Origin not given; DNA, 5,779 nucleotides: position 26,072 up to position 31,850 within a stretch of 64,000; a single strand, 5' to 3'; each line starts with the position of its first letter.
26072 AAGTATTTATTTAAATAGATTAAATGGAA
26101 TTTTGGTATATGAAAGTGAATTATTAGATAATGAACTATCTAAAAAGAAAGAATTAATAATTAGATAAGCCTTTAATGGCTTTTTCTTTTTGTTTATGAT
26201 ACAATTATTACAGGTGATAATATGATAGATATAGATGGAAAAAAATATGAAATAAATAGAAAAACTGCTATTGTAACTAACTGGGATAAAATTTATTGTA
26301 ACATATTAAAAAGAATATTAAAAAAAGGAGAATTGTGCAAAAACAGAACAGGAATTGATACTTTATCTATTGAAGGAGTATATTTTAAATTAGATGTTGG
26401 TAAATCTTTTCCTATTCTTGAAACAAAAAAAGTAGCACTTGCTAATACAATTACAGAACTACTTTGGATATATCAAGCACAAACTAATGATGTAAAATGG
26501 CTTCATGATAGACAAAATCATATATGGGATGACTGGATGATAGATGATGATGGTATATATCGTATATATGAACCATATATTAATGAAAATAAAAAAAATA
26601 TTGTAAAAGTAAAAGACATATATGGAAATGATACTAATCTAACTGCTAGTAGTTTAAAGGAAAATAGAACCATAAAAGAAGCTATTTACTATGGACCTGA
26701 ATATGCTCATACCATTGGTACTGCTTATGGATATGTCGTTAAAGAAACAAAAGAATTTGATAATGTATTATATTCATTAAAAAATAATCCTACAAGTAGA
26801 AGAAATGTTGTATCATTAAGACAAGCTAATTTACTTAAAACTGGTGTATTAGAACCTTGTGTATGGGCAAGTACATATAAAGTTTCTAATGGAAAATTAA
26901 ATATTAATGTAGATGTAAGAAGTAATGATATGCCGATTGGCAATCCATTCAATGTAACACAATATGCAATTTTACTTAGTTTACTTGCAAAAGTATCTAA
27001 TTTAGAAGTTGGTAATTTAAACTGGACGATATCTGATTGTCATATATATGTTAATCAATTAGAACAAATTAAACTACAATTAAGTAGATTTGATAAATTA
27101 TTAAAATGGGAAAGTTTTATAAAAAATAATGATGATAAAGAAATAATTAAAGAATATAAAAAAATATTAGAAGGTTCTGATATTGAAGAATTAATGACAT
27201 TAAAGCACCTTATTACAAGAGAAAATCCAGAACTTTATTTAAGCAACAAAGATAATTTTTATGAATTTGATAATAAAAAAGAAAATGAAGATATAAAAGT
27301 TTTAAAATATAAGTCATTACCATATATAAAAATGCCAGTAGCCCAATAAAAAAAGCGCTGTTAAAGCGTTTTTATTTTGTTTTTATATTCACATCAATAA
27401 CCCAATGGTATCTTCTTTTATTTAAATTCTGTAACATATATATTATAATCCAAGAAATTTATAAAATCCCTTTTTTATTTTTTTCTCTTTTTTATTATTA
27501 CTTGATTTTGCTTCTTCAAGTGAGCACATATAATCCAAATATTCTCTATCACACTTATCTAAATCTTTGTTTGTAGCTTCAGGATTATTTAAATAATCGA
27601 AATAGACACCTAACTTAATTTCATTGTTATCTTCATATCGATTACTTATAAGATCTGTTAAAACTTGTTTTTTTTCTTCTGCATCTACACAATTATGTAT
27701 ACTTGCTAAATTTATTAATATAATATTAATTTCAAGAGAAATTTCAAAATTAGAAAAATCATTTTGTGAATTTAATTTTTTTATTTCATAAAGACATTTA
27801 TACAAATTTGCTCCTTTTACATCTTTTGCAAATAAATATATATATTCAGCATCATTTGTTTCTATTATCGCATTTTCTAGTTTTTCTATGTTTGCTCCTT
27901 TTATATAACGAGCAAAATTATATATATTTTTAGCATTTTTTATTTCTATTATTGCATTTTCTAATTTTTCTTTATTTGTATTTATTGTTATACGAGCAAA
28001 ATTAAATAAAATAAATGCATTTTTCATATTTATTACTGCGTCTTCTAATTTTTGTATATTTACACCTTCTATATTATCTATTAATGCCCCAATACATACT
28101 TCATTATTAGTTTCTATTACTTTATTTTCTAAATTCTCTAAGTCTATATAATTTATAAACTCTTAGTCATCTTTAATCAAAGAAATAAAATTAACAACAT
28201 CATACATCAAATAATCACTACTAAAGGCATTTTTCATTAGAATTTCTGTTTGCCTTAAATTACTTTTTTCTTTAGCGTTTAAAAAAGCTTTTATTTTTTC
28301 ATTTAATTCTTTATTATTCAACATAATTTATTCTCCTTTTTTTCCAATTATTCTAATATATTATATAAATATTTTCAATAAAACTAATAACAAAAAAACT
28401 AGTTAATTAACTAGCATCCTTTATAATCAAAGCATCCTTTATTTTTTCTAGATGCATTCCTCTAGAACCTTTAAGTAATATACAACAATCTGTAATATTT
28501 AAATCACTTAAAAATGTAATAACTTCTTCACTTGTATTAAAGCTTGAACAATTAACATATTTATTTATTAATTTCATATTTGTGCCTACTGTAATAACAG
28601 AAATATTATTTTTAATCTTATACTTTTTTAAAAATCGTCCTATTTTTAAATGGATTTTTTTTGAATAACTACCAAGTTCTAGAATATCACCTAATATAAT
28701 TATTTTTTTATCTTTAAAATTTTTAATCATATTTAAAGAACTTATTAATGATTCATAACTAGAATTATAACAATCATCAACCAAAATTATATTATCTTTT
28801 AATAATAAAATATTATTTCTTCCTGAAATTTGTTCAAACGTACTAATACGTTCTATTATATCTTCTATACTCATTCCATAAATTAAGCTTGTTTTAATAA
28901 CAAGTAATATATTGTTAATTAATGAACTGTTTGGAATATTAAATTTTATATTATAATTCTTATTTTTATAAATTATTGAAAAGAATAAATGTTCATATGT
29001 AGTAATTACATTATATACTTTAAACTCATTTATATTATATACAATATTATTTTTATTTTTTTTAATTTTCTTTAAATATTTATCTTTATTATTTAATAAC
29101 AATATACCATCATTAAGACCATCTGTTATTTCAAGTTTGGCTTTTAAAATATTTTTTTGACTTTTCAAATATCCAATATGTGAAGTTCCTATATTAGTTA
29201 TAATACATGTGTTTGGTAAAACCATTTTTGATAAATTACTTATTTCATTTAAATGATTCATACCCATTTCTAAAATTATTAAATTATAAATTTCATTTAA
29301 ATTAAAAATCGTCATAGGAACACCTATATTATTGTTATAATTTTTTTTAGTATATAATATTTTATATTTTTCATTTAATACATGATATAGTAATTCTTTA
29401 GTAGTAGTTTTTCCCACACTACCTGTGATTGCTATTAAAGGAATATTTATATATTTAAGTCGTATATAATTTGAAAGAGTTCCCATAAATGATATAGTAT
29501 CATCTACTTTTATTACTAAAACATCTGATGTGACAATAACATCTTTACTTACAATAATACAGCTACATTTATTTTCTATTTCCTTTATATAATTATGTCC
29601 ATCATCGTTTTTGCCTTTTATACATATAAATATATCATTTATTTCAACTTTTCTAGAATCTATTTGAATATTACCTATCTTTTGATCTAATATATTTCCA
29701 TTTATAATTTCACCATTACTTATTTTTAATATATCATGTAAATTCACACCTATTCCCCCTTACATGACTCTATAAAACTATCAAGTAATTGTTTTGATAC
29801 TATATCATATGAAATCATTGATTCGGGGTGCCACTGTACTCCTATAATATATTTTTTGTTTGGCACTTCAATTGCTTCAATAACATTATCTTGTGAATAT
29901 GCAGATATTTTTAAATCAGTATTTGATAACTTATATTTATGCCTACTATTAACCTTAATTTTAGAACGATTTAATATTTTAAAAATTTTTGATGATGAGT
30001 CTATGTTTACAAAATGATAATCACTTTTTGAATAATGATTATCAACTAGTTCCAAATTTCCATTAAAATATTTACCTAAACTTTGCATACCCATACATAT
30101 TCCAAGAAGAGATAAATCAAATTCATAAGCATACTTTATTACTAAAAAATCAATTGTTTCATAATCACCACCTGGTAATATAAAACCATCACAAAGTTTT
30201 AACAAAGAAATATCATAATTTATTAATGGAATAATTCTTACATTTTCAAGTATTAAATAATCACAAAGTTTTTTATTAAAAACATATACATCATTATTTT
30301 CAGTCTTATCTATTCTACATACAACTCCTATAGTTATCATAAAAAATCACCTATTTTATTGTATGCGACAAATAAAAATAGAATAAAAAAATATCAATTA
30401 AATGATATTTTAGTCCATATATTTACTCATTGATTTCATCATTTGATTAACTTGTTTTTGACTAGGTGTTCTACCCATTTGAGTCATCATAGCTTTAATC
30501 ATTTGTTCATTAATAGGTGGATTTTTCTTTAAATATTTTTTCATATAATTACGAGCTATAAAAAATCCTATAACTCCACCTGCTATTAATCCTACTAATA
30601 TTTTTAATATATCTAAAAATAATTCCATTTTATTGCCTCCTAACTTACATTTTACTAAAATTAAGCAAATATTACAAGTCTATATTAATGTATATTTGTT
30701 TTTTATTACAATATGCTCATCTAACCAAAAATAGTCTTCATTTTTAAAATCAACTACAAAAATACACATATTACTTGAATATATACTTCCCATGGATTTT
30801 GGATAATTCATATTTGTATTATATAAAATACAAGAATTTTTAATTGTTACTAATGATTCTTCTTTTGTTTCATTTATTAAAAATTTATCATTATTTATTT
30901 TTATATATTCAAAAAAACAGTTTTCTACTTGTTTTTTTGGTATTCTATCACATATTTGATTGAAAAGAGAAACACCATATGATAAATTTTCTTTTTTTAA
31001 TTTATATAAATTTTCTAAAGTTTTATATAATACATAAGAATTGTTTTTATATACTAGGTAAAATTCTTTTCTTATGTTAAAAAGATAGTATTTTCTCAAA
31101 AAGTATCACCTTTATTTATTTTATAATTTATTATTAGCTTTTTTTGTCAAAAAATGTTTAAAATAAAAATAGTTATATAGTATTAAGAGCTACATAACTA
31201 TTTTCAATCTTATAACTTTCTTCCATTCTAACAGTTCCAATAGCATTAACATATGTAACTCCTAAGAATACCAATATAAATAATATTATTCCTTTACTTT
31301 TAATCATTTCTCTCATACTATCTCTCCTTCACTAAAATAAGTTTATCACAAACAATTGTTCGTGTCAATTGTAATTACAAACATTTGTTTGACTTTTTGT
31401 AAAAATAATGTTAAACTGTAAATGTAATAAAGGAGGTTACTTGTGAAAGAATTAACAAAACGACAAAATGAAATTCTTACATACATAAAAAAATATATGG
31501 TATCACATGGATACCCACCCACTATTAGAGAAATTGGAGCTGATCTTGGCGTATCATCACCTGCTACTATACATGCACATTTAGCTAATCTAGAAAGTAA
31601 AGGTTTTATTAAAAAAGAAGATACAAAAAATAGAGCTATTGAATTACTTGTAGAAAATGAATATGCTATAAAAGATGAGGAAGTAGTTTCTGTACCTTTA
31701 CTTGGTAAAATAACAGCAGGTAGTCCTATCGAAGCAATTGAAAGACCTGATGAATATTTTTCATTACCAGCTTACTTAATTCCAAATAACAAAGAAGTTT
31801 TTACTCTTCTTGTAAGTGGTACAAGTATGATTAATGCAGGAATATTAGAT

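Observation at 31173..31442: Unannotated 47-aa membrane protein divergent from lexA behind two SOS boxes: candidate damage-inducible division inhibitor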

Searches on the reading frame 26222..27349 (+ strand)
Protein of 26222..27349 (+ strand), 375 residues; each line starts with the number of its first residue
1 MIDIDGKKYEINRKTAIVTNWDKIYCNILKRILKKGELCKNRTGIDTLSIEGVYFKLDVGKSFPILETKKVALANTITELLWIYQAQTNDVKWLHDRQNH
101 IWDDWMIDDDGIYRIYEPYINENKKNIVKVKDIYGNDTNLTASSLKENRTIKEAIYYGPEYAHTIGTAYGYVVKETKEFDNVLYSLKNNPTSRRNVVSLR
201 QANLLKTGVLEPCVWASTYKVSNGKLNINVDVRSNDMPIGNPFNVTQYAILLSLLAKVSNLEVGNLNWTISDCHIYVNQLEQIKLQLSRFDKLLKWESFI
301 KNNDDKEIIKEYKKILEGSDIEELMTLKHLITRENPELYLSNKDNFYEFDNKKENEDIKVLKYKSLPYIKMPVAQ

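Call 41: search_protein_families(library=ncbifam, proteins=[window:26222-27349:+], max_evalue=0.00001)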
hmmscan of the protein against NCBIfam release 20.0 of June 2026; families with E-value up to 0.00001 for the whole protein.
window:26222-27349:+ (375 aa): 8 families
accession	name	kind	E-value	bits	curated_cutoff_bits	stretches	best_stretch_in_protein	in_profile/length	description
NF002495.0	PRK01827.1-1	equivalog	5e-55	187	327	2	159-307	99-252/279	thymidylate synthase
TIGR03284.1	thym_sym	equivalog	1.9e-52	178.3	108.35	1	24-308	2-271/296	thymidylate synthase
NF002497.0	PRK01827.1-3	equivalog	7.3e-52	176.3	327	2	176-294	109-227/264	thymidylate synthase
NF002496.0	PRK01827.1-2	equivalog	1.1e-49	169.3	325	1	21-309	4-294/318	thymidylate synthase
NF002499.0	PRK01827.1-5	equivalog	4.6e-44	150.6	405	2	158-295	91-228/264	thymidylate synthase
NF010393.0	PRK13821.1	equivalog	2.9e-26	92.2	576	1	23-289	2-270/323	thymidylate synthase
NF002498.0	PRK01827.1-4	equivalog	2e-18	66.7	427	1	179-289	126-237/283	thymidylate synthase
TIGR03283.1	thy_syn_methano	equivalog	1.2e-07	31.5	174.55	1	117-281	31-199/201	thymidylate synthase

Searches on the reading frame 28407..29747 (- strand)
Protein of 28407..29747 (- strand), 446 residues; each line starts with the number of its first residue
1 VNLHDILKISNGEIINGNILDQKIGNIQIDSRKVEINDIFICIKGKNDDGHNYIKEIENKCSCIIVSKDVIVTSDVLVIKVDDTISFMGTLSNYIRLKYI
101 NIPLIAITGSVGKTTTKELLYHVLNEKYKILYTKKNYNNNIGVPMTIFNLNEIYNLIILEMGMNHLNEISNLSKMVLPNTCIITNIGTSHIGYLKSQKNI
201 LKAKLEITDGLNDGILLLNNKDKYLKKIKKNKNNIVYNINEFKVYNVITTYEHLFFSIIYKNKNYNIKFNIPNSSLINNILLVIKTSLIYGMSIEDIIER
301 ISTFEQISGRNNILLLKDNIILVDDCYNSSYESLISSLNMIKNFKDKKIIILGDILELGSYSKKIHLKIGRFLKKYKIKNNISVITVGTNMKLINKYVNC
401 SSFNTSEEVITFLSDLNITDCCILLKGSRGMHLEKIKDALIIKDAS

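Call 6: search_protein_families(library=pfam, proteins=[window:28407-29747:-], max_evalue=1)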
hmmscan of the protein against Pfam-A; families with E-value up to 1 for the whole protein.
window:28407-29747:- (446 aa): 4 families
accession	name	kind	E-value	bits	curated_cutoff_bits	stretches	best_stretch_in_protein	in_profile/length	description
PF08245.18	Mur_ligase_M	-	2e-35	123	24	1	107-284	1-197/200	Mur ligase middle domain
PF02875.26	Mur_ligase_C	-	2.1e-05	25.8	28.4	1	313-428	5-126/127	Mur ligase, glutamate ligase domain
PF01225.30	Mur_ligase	-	4.6e-05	24.1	21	1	24-92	2-91/95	Mur ligase family, catalytic domain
PF12637.14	TSCPD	-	0.055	14.2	22.8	1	251-304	13-67/88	TSCPD domain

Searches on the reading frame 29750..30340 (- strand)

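Call 6: search_protein_families(library=pfam, proteins=[window:29750-30340:-], max_evalue=1)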
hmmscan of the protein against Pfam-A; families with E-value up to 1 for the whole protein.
window:29750-30340:- (196 aa): 4 families
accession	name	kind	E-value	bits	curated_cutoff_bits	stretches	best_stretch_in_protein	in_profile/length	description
PF07722.19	Peptidase_C26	-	1.3e-21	77.9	20.5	1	62-173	92-219/219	Peptidase C26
PF00117.34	GATase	-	4.9e-19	69.2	22.8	1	40-176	27-175/190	Glutamine amidotransferase class-I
PF01174.25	SNO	-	0.01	16.1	27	1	47-174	31-171/188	SNO glutamine amidotransferase family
PF07685.20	GATase_3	-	0.024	14.7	27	1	50-98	41-98/196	CobB/CobQ-like glutamine amidotransferase domain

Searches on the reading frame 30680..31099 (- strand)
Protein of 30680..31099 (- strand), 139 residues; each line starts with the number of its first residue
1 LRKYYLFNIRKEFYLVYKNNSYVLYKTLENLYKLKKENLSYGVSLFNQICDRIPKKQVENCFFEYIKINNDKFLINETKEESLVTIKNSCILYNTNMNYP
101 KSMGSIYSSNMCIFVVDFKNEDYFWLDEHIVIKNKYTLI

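Call 6: search_protein_families(library=pfam, proteins=[window:30680-31099:-], max_evalue=1)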
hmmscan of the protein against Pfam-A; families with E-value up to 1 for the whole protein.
window:30680-31099:- (139 aa): 1 family
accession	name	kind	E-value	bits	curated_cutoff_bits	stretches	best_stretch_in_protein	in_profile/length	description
PF10747.14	SirA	-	0.00048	21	26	1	2-127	1-137/140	Sporulation inhibitor of replication protein SirA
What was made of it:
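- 30680..31099 (-): Context: sirA (yneE) homologue downstream of the small gene. It has its own promoter-like TTGACA (31145-31150), and no terminator was detected between it and the small gene. PF10747 E=4.8e-4 (call 6).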

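Call 7: search_protein_families(library=ncbifam, proteins=[window:30680-31099:-], max_evalue=1)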
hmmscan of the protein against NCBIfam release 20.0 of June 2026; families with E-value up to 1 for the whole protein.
window:30680-31099:- (139 aa): 0 families

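Call 68: search_solved_structures(query=window:30680-31099:-, max_evalue=10, show_alignments=1)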
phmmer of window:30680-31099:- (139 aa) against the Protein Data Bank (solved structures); distinct sequences matched with E-value up to 10: 0.
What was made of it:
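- Tried and rejected: phmmer of the sirA-like protein alone against PDB found nothing (call 68).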

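Call 70: search_solved_structures(query=A4, max_evalue=10, show_alignments=1)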
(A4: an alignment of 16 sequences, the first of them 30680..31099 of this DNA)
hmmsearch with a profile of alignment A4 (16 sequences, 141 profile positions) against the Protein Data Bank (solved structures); distinct sequences matched with E-value up to 10: 5.
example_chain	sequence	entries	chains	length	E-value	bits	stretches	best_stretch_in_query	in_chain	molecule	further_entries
4tps_A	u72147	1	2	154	5.8e-09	39.3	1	2-132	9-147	Sporulation inhibitor of replication protein SirA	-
6hfx_B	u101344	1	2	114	0.25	14.5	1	9-54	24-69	Cell division protein FtsX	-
6he6_A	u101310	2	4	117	0.26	14.5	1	9-54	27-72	Cell division protein FtsX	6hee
7e8k_A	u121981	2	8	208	0.82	12.9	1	19-66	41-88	RNA-free ribonuclease P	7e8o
7w75_C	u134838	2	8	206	4.4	10.5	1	20-73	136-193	E3 ubiquitin-protein ligase BRE1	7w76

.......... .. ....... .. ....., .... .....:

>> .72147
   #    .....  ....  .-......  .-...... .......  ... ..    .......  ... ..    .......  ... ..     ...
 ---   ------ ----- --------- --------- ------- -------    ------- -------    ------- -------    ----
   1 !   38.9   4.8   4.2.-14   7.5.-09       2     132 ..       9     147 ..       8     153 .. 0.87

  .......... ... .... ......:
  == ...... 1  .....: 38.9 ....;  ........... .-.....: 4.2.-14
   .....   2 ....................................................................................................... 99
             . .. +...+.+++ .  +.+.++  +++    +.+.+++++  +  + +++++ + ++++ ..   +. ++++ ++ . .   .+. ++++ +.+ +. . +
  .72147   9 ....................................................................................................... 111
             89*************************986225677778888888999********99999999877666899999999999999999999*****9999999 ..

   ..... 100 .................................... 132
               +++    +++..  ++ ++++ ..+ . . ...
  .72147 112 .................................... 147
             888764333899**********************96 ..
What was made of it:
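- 30680..31099 (-): A profile of 16 homologues hits PDB 4tps_A (B. subtilis SirA) at E=5.8e-9 (call 70).
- Tried and rejected: The profile of 16 homologues did find SirA (call 70).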

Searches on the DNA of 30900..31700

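Call 54: search_rna_families(source=window, start=30900, end=31700, threshold=evalue, max_evalue=1)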
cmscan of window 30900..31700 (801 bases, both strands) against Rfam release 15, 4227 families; matches with E-value up to 1: 1.
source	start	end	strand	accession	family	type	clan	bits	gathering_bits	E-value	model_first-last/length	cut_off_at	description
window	31165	31206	-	RF00385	IBV_D-RNA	Cis-reg;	-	19.5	35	0.12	1-42/42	no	Infectious bronchitis virus D-RNA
